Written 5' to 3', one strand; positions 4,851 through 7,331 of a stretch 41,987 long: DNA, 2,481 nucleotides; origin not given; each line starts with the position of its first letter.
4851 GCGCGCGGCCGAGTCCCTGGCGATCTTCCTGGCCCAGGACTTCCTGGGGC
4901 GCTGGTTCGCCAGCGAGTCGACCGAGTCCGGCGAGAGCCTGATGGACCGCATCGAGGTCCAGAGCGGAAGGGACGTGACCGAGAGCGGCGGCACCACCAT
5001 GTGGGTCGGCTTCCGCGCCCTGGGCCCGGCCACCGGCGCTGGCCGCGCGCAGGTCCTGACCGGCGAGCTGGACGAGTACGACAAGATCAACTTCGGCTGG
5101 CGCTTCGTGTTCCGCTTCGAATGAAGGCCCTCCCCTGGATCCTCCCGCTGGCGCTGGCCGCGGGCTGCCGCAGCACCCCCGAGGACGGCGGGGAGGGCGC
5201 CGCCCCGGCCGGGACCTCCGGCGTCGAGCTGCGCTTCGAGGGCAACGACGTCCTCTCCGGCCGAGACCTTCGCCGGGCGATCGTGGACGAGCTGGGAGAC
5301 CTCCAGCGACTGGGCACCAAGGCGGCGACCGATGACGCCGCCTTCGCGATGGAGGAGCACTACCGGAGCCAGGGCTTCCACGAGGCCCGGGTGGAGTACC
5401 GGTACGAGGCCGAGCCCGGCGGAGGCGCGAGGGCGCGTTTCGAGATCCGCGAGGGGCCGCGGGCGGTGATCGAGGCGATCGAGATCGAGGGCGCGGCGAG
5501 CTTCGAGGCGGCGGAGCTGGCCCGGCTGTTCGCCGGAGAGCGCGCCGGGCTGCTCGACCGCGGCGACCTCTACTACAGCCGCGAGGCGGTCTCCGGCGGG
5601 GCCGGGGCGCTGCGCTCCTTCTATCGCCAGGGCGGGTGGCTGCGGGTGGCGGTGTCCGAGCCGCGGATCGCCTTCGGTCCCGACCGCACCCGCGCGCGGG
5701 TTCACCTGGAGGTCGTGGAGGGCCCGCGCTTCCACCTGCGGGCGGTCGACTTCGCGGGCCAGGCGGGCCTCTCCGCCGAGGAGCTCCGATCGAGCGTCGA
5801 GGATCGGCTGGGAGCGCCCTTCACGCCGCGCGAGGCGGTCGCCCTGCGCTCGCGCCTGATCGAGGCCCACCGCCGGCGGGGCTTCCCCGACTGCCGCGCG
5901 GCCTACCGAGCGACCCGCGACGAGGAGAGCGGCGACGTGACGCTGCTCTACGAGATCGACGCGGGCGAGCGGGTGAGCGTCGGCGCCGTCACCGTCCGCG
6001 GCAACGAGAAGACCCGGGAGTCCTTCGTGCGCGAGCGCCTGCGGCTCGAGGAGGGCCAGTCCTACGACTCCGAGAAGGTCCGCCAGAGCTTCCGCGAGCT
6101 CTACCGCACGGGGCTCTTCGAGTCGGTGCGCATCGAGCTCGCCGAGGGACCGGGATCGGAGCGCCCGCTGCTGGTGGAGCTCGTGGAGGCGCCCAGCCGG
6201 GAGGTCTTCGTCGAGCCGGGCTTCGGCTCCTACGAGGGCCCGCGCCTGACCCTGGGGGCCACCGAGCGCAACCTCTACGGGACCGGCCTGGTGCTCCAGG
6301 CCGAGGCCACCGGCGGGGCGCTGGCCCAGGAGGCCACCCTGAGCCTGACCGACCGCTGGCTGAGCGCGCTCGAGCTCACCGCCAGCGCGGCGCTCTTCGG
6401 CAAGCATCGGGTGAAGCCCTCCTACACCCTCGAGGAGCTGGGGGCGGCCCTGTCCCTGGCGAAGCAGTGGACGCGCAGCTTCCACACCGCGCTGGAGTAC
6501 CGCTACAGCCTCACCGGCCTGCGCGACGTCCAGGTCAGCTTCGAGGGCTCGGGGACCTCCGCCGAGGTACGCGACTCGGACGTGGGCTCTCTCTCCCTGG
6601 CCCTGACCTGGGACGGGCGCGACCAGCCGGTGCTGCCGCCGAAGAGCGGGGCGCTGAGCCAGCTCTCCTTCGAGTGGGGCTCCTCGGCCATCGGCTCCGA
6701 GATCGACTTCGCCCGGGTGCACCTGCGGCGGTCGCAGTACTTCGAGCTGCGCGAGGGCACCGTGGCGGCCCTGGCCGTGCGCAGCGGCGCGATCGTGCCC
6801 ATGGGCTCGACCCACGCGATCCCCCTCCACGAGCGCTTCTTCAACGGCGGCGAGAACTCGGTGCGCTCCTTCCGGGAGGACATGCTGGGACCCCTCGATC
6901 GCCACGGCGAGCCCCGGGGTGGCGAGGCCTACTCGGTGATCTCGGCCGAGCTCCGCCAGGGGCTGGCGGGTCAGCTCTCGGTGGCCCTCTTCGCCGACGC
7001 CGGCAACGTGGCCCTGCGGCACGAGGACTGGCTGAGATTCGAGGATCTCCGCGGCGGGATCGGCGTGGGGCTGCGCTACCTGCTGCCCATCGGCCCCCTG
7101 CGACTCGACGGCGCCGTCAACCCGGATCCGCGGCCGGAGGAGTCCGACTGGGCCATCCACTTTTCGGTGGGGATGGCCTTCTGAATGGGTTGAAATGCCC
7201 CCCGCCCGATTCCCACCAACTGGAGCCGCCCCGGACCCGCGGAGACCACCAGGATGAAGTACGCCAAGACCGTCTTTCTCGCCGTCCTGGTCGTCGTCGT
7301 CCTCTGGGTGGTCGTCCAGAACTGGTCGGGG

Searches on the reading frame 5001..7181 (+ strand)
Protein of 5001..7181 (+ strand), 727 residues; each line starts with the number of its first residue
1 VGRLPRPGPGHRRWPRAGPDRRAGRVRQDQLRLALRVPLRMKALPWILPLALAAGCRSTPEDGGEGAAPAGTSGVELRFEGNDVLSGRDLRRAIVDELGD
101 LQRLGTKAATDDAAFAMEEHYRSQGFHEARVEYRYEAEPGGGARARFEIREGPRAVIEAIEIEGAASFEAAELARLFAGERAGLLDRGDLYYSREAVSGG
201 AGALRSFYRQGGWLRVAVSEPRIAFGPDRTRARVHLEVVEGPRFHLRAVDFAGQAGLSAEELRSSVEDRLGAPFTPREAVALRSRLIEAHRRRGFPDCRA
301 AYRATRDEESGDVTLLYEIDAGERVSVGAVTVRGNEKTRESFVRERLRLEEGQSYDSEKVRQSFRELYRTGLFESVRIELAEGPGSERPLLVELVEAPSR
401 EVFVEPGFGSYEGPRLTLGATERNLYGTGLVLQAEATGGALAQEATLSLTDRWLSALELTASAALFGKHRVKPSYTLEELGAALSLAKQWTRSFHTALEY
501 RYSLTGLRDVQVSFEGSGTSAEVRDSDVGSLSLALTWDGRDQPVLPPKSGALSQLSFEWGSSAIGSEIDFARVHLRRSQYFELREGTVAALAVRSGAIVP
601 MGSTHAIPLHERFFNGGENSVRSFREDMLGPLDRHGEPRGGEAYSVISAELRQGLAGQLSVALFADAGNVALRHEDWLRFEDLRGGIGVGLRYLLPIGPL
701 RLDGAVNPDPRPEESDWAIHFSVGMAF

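Call 59: search_protein_families(library=pfam, proteins=[window:5001-7181:+], max_evalue=0.001)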
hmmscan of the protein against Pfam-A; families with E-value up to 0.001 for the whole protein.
window:5001-7181:+ (727 aa): 2 families
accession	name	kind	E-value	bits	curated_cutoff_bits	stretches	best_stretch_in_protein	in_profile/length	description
PF01103.29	Omp85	-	4e-48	165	24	1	424-727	1-325/325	Omp85 superfamily domain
PF07244.20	POTRA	-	8.9e-28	97.3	21.3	2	326-385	2-64/79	Surface antigen variable number repeat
